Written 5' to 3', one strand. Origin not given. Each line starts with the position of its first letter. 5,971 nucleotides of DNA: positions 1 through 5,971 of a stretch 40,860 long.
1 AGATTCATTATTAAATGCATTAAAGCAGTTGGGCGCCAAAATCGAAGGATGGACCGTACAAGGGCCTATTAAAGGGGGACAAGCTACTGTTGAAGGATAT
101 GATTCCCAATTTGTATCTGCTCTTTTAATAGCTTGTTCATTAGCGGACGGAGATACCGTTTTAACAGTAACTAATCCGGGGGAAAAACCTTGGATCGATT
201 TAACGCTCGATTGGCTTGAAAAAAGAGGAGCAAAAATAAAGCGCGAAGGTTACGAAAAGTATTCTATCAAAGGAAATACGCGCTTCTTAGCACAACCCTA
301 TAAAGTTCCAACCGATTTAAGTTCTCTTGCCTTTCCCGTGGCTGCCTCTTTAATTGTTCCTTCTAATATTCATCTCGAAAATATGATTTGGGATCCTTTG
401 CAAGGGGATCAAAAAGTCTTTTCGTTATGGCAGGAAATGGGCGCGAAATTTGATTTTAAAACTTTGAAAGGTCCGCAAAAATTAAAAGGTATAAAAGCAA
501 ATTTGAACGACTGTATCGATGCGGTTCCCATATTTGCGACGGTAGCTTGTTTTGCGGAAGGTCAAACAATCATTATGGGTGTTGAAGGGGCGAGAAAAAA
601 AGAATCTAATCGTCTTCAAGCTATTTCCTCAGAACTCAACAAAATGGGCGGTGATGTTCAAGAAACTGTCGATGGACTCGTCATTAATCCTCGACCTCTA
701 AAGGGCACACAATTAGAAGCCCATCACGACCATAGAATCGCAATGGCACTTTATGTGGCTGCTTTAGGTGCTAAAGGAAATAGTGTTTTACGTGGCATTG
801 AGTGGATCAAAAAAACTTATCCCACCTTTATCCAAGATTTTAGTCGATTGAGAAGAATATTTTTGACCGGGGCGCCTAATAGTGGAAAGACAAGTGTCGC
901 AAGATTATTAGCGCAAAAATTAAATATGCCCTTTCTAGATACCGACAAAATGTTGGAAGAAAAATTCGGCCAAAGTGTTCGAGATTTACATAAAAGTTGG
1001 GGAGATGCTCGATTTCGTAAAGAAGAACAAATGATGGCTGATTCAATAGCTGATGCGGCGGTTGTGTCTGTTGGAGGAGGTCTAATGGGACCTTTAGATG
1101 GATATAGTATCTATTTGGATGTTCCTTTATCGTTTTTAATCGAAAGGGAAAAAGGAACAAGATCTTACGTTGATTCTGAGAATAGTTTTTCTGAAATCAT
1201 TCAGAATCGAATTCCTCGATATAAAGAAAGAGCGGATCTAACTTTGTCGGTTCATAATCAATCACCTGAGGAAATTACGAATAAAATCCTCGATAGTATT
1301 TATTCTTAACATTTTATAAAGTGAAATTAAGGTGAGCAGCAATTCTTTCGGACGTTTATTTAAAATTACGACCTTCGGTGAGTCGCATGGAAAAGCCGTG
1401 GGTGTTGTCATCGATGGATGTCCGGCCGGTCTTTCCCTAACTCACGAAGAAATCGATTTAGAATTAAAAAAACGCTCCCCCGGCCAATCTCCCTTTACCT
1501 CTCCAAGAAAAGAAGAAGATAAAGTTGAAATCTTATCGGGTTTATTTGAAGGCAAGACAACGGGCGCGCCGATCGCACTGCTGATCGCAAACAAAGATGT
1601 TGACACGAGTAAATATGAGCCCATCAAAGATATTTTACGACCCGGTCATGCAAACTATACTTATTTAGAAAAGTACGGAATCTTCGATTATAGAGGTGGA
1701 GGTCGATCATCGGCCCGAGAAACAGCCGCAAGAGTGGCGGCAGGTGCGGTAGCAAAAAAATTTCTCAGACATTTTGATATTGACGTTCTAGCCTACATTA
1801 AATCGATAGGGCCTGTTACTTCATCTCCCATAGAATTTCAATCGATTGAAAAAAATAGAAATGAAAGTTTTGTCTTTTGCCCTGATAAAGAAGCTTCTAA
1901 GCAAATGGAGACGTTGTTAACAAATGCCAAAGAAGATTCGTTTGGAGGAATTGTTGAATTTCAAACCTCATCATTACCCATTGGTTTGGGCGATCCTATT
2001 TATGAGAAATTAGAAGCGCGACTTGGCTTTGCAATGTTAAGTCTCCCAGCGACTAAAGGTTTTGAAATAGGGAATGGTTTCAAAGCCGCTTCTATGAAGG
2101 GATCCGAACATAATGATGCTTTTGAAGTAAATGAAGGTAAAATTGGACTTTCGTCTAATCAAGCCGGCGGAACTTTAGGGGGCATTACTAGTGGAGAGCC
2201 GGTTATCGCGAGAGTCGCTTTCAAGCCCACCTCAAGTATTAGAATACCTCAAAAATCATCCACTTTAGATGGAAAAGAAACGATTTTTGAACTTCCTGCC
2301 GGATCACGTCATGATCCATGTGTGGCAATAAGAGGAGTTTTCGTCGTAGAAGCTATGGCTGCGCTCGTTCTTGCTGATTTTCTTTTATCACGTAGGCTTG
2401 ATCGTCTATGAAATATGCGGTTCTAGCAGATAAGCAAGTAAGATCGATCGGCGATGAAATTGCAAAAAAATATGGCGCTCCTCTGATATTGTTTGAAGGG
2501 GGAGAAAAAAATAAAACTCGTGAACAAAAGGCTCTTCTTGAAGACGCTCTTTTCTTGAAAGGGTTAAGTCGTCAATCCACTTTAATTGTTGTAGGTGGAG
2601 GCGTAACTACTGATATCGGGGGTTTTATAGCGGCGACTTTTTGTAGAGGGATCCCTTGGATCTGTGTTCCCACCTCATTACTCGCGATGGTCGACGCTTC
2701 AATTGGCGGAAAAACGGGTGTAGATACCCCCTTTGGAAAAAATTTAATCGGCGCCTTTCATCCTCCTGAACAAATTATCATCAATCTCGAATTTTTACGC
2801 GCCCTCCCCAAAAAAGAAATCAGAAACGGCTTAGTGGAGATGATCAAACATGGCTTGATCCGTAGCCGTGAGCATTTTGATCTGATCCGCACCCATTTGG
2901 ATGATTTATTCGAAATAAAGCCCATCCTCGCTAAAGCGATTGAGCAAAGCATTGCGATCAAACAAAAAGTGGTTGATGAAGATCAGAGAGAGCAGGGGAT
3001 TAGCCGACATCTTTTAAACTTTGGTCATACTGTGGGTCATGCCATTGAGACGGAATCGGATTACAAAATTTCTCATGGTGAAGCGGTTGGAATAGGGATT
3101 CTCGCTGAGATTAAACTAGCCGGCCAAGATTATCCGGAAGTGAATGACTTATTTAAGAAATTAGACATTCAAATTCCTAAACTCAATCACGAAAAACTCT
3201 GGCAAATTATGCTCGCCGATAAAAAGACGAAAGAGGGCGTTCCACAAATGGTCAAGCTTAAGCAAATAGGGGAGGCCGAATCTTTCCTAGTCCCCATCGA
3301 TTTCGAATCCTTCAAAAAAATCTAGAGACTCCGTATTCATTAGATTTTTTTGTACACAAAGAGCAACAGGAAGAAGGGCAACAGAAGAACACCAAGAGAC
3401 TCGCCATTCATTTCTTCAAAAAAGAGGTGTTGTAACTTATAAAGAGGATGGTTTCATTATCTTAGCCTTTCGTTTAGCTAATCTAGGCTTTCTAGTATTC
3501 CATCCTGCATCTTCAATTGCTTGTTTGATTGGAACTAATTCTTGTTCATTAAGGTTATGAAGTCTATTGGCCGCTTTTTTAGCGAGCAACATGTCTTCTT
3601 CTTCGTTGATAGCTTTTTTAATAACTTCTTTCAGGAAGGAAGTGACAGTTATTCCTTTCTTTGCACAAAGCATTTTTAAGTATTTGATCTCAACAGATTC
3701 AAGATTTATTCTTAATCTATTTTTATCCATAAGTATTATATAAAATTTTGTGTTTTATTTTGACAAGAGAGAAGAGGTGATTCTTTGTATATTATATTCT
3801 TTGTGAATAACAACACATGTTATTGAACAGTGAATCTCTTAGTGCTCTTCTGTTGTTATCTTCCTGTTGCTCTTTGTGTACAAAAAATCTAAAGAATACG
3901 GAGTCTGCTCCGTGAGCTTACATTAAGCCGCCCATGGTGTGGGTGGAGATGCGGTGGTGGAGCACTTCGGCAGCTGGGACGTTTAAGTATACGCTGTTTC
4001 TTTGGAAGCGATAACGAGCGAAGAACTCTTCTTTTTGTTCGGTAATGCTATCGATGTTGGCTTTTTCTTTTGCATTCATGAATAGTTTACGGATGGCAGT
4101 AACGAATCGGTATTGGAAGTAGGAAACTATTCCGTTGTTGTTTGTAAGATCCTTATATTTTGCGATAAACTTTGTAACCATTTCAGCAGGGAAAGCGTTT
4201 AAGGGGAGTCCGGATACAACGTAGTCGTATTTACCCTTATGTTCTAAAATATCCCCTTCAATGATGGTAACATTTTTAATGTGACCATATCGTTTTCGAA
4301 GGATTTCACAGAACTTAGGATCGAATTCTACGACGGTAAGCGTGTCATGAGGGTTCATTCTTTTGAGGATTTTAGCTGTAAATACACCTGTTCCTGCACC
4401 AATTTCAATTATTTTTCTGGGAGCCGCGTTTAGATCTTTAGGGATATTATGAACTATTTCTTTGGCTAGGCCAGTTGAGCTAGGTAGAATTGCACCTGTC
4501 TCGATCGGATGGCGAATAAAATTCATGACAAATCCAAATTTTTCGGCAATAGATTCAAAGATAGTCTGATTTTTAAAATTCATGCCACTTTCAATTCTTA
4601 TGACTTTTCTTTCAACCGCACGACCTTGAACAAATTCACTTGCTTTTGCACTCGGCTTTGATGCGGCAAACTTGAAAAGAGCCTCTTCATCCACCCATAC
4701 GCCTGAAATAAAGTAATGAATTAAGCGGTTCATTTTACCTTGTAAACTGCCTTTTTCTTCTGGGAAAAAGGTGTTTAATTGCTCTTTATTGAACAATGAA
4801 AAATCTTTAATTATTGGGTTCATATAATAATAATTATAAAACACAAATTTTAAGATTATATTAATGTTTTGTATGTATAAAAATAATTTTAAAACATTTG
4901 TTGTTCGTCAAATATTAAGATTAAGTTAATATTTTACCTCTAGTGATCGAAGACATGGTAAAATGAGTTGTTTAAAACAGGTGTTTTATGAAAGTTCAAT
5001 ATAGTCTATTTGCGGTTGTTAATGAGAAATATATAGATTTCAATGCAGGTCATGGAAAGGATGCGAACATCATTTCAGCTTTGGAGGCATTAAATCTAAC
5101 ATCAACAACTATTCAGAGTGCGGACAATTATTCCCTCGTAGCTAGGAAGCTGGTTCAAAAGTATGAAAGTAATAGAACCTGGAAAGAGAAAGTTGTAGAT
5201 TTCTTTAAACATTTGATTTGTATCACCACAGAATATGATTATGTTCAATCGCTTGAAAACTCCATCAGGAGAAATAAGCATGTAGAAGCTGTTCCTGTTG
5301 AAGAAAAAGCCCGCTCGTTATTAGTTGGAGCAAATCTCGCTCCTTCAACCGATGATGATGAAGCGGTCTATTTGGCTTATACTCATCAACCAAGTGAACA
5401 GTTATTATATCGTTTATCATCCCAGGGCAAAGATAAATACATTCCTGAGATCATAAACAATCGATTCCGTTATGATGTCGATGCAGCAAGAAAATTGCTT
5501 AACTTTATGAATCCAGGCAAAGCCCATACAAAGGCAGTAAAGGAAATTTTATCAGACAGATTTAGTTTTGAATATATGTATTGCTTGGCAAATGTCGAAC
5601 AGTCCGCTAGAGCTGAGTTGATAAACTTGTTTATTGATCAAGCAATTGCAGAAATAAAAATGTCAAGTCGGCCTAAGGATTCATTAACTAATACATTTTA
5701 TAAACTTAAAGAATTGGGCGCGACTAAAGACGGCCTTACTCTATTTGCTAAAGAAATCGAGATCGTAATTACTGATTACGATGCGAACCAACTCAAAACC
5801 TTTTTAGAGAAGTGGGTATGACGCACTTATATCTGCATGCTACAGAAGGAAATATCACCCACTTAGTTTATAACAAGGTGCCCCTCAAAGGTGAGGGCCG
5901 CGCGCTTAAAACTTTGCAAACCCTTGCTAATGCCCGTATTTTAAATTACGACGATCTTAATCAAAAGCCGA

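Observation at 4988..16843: Ten-gene, same-strand, translationally coupled array of uncharacterised paralogs (candidate secreted-effector family expansion)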

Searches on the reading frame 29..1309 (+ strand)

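Call 13: search_protein_families(library=ncbifam, proteins=[window:29-1309:+], max_evalue=0.00001)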
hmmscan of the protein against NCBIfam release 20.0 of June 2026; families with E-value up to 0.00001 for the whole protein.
window:29-1309:+ (426 aa): 18 families
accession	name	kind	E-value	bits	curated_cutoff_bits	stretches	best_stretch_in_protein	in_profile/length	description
TIGR01356.1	aroA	equivalog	1.5e-70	238.1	287.25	1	9-274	135-412/415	3-phosphoshikimate 1-carboxyvinyltransferase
NF008816.0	PRK11860.1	equivalog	1.2e-37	129.4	943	1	25-306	171-475/662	bifunctional 3-phosphoshikimate 1-carboxyvinyltransferase/cytidylate kinase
NF011381.1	PRK14806.1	equivalog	4.4e-30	104.6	902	1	26-269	469-721/733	bifunctional prephenate dehydrogenase/3-phosphoshikimate 1-carboxyvinyltransferase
NF040667.1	hom_kin_desulfo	exception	1.7e-18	67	197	1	277-423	3-161/163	homoserine kinase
NF001866.0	PRK00625.1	equivalog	2.6e-17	63.5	142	1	276-412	2-155/173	shikimate kinase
NF006873.0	PRK09369.1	subfamily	3.4e-17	62.2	297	1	31-274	170-410/419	UDP-N-acetylglucosamine 1-carboxyvinyltransferase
NF010553.0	PRK13947.1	equivalog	6.2e-17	62.3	204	1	275-352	2-81/173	shikimate kinase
NF002988.0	PRK03731.1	equivalog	1.9e-16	60.3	161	1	275-423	3-167/174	shikimate kinase AroL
NF010555.0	PRK13949.1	equivalog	4.8e-16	59.4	180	1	275-356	2-85/175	shikimate kinase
NF010552.0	PRK13946.1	equivalog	6.5e-16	58.5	186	1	274-424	23-187/198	shikimate kinase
TIGR01072.1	murA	equivalog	4.7e-15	55.3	392.7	1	31-274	169-410/416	UDP-N-acetylglucosamine 1-carboxyvinyltransferase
NF003456.0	PRK05057.1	equivalog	2.6e-14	53.5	195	1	273-424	3-170/173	shikimate kinase AroK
NF009470.0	PRK12830.1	equivalog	3.2e-12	45.9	552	1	32-274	169-408/417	UDP-N-acetylglucosamine 1-carboxyvinyltransferase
NF006015.0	PRK08154.1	subfamily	5.6e-12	45.4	204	1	268-354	130-219/314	anaerobic benzoate catabolism transcriptional regulator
NF010554.0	PRK13948.1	equivalog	6.2e-12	45.5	217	1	278-353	14-91/192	shikimate kinase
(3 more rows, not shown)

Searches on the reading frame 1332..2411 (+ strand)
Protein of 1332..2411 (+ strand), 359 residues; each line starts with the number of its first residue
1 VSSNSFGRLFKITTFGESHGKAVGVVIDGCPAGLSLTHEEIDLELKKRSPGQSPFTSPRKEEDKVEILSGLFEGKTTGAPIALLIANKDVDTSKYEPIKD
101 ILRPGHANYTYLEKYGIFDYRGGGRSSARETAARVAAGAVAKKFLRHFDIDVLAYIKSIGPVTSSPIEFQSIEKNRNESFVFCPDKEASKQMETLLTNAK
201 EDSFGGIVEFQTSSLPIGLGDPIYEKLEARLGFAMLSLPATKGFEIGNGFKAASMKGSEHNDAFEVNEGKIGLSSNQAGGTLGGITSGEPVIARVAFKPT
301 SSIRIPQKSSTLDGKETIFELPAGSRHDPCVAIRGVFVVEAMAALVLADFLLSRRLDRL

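Call 13: search_protein_families(library=ncbifam, proteins=[window:1332-2411:+], max_evalue=0.00001)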
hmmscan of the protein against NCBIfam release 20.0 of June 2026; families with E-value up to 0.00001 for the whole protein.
window:1332-2411:+ (359 aa): 3 families
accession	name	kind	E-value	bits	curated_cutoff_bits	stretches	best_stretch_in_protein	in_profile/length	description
NF003793.1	PRK05382.1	equivalog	6.1e-135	449.5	321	1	11-352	1-343/344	chorismate synthase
TIGR00033.1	aroC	equivalog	6.2e-135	449.7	212.2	1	10-355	1-348/351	chorismate synthase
NF009113.0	PRK12463.1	equivalog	1.9e-55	188.4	799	1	13-352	4-365/390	chorismate synthase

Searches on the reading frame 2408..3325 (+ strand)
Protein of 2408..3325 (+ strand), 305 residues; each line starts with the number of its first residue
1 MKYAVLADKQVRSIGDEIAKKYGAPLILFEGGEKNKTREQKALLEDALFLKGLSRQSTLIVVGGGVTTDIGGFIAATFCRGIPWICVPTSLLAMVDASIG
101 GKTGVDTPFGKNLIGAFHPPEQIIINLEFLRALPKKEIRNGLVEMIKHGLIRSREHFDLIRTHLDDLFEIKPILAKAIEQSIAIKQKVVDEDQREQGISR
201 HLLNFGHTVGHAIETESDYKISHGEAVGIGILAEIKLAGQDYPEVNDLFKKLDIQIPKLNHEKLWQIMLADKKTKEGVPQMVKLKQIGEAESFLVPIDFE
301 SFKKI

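Call 13: search_protein_families(library=ncbifam, proteins=[window:2408-3325:+], max_evalue=0.00001)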
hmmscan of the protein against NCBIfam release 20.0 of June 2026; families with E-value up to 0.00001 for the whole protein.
window:2408-3325:+ (305 aa): 6 families
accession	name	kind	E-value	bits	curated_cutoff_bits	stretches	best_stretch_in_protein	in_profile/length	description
TIGR01357.1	aroB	equivalog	6.7e-93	311.6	305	1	21-292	48-330/344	3-dehydroquinate synthase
TIGR04425.1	P_lya_rel_AroB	hypoth_equivalog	1.2e-66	225.2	400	1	5-235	30-261/348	AroB-related putative sugar phosphate phospholyase (cyclizing)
NF010627.0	PRK14021.1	equivalog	1.2e-46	159.2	565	1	30-289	244-521/542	bifunctional shikimate kinase/3-dehydroquinate synthase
NF004852.0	PRK06203.1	equivalog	1.5e-46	159.1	333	1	24-235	89-303/407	3-dehydroquinate synthase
NF010556.0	PRK13951.1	equivalog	2.7e-40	138.7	560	1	27-293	209-480/492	bifunctional shikimate kinase AroK/3-dehydroquinate synthase AroB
NF002022.0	PRK00843.1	equivalog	7.8e-08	31.7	413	0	207-255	251-299/350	NAD(P)-dependent glycerol-1-phosphate dehydrogenase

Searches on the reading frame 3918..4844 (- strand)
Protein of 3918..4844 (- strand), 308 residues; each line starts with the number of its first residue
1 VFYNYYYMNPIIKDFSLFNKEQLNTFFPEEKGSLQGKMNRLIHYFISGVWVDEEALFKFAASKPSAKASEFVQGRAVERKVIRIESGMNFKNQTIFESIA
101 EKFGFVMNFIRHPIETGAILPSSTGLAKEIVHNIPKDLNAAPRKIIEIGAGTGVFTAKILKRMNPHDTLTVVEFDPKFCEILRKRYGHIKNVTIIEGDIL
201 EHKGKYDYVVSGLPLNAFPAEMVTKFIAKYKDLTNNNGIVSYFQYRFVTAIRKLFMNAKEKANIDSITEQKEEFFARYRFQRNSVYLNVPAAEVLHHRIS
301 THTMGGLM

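Call 13: search_protein_families(library=ncbifam, proteins=[window:3918-4844:-], max_evalue=0.00001)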
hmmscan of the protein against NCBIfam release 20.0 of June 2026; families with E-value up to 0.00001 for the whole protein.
window:3918-4844:- (308 aa): 10 families
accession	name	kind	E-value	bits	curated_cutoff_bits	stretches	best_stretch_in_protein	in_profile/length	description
NF041658.1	ornithlipidmtase_OlsG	equivalog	5.5e-24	85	350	1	104-240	6-147/191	ornithine lipid N-methyltransferase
TIGR00755.1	ksgA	equivalog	1.2e-14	54.3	171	1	129-232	20-120/256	16S rRNA (adenine(1518)-N(6)/adenine(1519)-N(6))-dimethyltransferase RsmA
NF045881.1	PLipidMtase_Agro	equivalog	2.2e-13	50.2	250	1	96-229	10-145/197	phospholipid N-methyltransferase PmtA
NF000499.2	Erm23S_rRNA_broad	equivalog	2.7e-13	49.9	212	1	128-216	9-97/244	23S ribosomal RNA methyltransferase Erm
NF011486.0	PRK14896.1-1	equivalog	4.8e-09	35.7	450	1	134-223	40-131/284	16S ribosomal RNA methyltransferase A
TIGR02072.1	BioC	equivalog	7e-09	35.8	184.95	1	128-240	21-130/244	malonyl-ACP O-methyltransferase BioC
NF045543.1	erm_G_23S_MT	exception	1.6e-08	34.6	515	1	144-229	33-113/244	23S rRNA (adenine(2058)-N(6))-methyltransferase Erm(G)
TIGR02021.1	BchM-ChlM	equivalog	2.2e-08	33.8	158.9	1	126-270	40-187/218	magnesium protoporphyrin IX methyltransferase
NF012222.1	erm_A_23S_MT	exception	1.5e-06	27.9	475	1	131-225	19-113/243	23S rRNA (adenine(2058)-N(6))-methyltransferase Erm(A)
NF043040.1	corrin_prot_MT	hypoth_equivalog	6.1e-06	25.8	180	1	123-239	23-144/216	corrinoid protein-associated methyltransferase CpaM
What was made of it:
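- Checked: The flanks are a divergent SAM methyltransferase (3918-4844, -) and convergent ubiE (16840-17592, -) (call 13).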

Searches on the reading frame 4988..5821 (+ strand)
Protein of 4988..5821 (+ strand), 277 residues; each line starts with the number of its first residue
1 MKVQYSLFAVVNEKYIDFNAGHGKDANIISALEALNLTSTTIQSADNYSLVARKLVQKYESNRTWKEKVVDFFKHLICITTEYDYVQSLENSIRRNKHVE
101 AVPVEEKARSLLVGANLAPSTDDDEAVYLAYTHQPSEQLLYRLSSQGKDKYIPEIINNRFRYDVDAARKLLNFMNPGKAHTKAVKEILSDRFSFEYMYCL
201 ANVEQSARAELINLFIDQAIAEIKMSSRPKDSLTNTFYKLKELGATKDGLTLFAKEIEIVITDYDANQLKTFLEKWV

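Call 4: search_protein_families(library=pfam, proteins=[window:4988-5821:+], max_evalue=0.1)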
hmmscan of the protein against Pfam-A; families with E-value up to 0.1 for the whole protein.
window:4988-5821:+ (277 aa): 1 family
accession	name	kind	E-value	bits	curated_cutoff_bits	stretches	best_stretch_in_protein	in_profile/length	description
PF23136.1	DUF7051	-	0.053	13.5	27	1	40-80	170-210/254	Domain of unknown function (DUF7051)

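Call 28: search_protein_families(library=ncbifam, proteins=[window:4988-5821:+], max_evalue=0.1)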
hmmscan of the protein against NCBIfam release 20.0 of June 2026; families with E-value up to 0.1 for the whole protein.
window:4988-5821:+ (277 aa): 1 family
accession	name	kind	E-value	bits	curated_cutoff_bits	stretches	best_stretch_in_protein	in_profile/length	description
NF045647.1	alr0857_fam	equivalog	0.077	13.1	75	0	79-146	49-119/121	alr0857 family protein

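Call 82: search_protein_families(library=padloc, proteins=[window:4988-5821:+], max_evalue=0.01)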
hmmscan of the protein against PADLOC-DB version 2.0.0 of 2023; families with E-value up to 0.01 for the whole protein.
window:4988-5821:+ (277 aa): 0 families

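Call 95: list_cluster_members(proteins=[window:4988-5821:+, window:5818-7326:+, window:7323-9068:+, window:9166-10554:+, window:10535-11929:+, window:11926-12684:+, window:12681-13865:+, window:13862-14878:+, window:14871-15791:+, window:15794-16843:+])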
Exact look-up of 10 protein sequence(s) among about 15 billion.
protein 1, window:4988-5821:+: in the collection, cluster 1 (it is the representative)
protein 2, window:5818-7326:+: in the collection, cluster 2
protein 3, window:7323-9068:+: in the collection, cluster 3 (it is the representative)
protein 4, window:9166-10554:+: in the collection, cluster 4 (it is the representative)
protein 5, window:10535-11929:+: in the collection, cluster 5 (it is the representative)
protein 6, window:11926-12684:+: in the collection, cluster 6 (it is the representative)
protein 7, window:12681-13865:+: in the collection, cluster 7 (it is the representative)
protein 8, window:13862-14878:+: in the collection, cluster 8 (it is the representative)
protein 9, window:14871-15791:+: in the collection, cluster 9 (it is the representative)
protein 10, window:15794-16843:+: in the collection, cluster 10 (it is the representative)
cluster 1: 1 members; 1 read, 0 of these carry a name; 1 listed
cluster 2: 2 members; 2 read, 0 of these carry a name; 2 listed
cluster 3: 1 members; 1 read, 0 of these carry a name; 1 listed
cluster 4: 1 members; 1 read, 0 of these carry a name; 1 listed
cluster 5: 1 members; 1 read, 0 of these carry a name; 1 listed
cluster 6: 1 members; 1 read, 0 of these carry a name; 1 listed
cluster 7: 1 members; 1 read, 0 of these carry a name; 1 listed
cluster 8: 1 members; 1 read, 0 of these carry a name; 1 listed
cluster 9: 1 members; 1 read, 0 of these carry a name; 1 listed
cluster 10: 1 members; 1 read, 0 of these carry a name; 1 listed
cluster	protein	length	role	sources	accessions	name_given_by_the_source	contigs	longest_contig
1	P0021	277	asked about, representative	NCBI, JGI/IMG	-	-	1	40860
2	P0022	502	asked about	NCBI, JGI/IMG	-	-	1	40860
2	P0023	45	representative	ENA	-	-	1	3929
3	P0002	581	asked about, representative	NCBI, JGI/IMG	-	-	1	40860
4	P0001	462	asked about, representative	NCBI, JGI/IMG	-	-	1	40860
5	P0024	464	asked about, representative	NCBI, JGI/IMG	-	-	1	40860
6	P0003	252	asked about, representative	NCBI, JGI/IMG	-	-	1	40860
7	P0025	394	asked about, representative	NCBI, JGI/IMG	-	-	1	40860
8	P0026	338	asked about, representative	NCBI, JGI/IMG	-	-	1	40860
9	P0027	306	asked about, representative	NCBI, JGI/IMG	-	-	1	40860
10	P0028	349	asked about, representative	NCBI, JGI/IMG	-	-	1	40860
